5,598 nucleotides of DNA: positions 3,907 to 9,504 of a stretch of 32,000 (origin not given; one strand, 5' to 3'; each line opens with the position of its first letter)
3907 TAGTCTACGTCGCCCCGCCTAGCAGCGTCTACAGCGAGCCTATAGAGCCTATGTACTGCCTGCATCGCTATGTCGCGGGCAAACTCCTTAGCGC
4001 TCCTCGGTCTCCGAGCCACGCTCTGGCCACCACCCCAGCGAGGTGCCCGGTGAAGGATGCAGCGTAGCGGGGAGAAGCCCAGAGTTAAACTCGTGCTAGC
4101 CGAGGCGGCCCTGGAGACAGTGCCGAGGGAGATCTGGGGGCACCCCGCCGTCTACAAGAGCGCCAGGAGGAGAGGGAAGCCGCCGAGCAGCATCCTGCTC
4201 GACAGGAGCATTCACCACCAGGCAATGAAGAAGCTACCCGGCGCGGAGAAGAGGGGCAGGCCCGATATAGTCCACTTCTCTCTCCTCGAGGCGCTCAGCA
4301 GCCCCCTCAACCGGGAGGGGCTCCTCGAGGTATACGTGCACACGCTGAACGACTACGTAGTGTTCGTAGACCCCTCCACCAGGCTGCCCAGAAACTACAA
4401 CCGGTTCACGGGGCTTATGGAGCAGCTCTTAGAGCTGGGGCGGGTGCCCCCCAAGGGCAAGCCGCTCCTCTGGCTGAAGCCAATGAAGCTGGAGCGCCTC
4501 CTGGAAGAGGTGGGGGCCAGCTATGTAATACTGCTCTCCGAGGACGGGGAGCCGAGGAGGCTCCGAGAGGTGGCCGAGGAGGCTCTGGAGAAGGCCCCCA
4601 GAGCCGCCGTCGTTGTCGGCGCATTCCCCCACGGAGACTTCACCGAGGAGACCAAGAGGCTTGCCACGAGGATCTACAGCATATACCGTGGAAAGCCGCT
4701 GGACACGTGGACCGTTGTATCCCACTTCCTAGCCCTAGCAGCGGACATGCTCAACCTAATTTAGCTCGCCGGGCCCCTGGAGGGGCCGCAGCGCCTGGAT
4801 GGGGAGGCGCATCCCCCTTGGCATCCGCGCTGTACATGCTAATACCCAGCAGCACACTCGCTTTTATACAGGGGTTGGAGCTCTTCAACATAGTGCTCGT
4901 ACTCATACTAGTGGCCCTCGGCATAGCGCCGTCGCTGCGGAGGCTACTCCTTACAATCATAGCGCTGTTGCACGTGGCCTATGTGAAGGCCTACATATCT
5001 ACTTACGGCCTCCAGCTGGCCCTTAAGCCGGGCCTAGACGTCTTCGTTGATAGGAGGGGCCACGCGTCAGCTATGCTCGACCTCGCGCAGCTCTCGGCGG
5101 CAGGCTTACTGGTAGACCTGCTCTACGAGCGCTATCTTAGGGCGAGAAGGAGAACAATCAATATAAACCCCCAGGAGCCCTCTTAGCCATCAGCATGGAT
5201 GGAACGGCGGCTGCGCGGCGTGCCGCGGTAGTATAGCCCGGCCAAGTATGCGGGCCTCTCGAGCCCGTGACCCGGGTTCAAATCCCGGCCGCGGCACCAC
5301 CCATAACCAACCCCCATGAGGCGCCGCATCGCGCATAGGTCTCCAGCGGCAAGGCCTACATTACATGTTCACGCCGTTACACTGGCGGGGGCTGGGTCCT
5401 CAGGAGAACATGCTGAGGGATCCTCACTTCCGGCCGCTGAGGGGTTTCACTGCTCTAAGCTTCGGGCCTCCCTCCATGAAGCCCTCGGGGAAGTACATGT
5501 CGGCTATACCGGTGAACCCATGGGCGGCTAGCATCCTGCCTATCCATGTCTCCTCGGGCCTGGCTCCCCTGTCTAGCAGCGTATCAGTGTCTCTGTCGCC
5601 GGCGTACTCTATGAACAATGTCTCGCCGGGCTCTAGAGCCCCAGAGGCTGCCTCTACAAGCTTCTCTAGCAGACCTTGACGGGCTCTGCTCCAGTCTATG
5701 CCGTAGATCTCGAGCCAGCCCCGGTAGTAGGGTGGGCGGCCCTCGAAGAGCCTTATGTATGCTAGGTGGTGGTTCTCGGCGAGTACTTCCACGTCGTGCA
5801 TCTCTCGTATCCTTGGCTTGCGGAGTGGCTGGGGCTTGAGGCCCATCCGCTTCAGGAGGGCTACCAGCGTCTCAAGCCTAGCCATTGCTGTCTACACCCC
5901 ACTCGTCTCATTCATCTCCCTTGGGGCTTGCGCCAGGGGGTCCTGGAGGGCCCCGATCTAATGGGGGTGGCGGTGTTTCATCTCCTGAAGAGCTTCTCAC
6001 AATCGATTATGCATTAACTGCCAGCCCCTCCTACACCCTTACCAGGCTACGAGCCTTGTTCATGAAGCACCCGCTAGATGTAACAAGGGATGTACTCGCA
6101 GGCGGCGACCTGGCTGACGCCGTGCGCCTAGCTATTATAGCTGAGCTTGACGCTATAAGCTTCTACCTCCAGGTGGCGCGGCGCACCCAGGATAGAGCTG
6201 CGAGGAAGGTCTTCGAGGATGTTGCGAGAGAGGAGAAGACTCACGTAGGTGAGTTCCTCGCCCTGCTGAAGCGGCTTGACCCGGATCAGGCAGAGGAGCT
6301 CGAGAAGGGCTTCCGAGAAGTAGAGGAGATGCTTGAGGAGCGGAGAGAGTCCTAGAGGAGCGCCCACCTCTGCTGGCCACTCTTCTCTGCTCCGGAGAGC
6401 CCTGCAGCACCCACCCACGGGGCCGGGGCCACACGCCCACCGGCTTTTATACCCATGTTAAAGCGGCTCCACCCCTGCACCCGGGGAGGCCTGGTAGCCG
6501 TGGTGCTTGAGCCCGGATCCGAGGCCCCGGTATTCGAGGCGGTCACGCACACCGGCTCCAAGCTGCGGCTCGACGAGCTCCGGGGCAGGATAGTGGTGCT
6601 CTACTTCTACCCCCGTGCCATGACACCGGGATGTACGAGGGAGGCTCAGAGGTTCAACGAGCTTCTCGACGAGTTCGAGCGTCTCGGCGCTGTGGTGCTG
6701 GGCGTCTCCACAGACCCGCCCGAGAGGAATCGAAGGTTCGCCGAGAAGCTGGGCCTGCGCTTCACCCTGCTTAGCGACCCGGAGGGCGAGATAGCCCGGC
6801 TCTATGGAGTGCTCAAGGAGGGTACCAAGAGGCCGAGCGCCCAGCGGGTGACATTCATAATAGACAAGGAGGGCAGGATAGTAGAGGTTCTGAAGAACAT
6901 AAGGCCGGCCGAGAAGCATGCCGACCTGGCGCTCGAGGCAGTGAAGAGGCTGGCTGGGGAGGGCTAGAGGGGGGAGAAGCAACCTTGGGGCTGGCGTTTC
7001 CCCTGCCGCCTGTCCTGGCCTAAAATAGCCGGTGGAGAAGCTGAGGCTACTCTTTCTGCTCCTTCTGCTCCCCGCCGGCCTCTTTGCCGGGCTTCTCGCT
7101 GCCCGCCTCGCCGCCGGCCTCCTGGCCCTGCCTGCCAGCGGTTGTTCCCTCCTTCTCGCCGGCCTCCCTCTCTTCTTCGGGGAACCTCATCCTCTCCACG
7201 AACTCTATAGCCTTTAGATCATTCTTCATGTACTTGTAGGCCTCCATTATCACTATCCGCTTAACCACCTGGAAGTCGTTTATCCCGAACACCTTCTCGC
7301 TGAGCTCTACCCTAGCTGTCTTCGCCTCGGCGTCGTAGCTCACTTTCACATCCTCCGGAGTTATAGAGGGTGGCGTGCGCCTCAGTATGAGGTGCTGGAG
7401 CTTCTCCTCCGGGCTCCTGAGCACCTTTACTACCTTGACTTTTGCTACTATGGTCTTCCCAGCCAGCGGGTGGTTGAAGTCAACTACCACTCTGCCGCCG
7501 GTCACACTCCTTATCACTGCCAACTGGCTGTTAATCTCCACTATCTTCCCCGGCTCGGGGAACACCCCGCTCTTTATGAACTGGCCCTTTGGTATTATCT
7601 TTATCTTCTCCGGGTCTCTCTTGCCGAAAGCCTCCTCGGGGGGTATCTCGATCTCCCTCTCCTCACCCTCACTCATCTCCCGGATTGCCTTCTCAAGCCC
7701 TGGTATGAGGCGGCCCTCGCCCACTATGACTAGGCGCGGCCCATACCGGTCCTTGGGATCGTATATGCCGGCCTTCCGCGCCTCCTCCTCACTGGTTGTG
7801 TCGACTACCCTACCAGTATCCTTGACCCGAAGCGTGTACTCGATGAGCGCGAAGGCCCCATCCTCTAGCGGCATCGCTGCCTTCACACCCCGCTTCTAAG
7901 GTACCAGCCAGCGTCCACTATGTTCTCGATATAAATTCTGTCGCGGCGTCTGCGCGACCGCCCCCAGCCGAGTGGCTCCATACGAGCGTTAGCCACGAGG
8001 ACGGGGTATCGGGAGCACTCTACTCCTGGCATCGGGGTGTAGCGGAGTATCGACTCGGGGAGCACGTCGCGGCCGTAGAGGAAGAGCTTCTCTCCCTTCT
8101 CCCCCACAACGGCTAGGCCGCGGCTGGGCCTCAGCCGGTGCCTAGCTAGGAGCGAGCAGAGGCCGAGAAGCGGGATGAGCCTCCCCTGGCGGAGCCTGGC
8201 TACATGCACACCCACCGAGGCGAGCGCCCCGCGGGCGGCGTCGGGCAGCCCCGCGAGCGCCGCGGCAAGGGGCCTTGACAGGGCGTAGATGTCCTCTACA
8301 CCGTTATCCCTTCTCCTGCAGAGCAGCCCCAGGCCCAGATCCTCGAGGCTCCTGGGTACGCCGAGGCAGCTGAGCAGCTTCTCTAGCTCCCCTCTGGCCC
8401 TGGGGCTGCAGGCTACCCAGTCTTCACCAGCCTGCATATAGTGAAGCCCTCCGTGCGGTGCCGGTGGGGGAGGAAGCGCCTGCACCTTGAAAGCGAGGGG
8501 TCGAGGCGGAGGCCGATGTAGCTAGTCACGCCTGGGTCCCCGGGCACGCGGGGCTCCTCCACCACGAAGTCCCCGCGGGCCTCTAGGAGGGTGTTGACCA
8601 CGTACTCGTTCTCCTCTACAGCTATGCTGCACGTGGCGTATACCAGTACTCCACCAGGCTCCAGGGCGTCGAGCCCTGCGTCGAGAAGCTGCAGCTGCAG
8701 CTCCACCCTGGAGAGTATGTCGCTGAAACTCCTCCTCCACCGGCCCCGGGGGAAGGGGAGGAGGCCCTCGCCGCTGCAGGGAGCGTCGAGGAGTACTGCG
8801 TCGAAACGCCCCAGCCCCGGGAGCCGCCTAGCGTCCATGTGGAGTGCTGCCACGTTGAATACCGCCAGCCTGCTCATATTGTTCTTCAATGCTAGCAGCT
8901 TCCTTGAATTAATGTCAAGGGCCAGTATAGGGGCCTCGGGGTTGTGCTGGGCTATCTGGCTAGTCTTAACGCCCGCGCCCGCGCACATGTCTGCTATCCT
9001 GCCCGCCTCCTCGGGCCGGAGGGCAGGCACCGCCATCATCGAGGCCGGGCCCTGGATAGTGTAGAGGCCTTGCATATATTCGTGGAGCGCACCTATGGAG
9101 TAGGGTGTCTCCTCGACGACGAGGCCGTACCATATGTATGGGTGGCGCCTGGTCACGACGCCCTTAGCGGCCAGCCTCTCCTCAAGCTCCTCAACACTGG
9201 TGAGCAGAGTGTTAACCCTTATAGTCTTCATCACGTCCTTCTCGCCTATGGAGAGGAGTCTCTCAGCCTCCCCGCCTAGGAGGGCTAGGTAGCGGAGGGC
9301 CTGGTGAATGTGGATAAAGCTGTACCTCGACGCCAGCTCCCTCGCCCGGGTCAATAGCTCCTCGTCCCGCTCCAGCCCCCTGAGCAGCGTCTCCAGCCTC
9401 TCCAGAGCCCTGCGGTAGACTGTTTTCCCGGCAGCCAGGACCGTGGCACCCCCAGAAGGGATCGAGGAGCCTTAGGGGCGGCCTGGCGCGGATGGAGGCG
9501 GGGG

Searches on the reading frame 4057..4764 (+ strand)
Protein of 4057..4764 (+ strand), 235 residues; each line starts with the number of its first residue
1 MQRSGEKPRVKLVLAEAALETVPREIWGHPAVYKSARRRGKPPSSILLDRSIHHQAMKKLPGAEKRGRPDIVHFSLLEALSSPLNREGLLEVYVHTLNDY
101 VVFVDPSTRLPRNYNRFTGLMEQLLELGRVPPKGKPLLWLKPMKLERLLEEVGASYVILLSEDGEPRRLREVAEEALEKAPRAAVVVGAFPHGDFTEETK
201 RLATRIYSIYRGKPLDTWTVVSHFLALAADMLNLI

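Call 56: search_protein_families(library=pfam, proteins=[window:4057-4764:+], max_evalue=0.001)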
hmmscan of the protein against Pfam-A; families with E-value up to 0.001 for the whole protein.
window:4057-4764:+ (235 aa): 1 family
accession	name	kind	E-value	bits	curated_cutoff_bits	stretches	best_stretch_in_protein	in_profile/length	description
PF03587.19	EMG1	-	2.8e-63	213.5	28.2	1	12-225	1-193/197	EMG1/NEP1 methyltransferase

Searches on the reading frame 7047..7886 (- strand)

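Call 56: search_protein_families(library=pfam, proteins=[window:7047-7886:-], max_evalue=0.001)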
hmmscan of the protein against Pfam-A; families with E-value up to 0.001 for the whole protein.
window:7047-7886:- (279 aa): 2 families
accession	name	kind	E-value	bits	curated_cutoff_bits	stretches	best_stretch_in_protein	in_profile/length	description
PF00254.34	FKBP_C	-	1.6e-12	48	21.1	1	8-98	6-82/94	FKBP-type peptidyl-prolyl cis-trans isomerase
PF22199.2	FKBP26_IF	-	6.9e-11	42.4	27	1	96-141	1-46/46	FKBP26, IF domain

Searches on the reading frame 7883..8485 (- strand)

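Call 56: search_protein_families(library=pfam, proteins=[window:7883-8485:-], max_evalue=0.001)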
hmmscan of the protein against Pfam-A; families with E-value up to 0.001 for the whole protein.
window:7883-8485:- (200 aa): 1 family
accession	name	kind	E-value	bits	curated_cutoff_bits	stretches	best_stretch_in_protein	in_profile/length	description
PF03657.19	UPF0113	-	1.4e-24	86.6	23.8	1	125-198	2-73/73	UPF0113 PUA domain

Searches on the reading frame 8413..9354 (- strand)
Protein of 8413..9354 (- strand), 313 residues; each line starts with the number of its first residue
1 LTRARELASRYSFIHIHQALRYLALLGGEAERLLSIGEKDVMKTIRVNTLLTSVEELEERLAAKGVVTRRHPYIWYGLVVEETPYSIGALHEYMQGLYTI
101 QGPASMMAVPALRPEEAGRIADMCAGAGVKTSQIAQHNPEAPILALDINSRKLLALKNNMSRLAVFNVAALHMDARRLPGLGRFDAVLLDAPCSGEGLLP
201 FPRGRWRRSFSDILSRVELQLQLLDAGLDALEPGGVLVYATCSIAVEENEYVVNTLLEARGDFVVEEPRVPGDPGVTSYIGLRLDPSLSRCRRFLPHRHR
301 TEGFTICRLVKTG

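Call 56: search_protein_families(library=pfam, proteins=[window:8413-9354:-], max_evalue=0.001)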
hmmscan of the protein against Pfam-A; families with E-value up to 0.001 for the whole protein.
window:8413-9354:- (313 aa): 9 families
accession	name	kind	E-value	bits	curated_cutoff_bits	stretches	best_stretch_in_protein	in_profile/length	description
PF01189.24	Methyltr_RsmB-F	-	5.1e-43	147.5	27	1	111-309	3-198/199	16S rRNA methyltransferase RsmB/F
PF22458.1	RsmF-B_ferredox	-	9.1e-08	32.6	27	1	26-82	13-69/74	Methyltr_RsmF/B-like, ferredoxin-like domain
PF17125.10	Methyltr_RsmF_N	-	1.7e-07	32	34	1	21-103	8-86/86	N-terminal domain of 16S rRNA methyltransferase RsmF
PF13847.12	Methyltransf_31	-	9.6e-07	29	27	1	116-246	3-123/145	Methyltransferase domain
PF02390.23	Methyltransf_4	-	2.1e-06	27.8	24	1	120-176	5-62/173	Putative methyltransferase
PF05175.20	MTS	-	2.3e-06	27.8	23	1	105-192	20-107/170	Methyltransferase small domain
PF13649.12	Methyltransf_25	-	4.2e-06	27.8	27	1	120-189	1-70/97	Methyltransferase domain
PF02475.24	TRM5-TYW2_MTfase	-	7.1e-05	23.2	28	1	115-196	35-117/164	TRM5/TYW2 methyltransferase domain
PF01728.25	FtsJ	-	0.00042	20.7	24.1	1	116-245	21-142/181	FtsJ-like methyltransferase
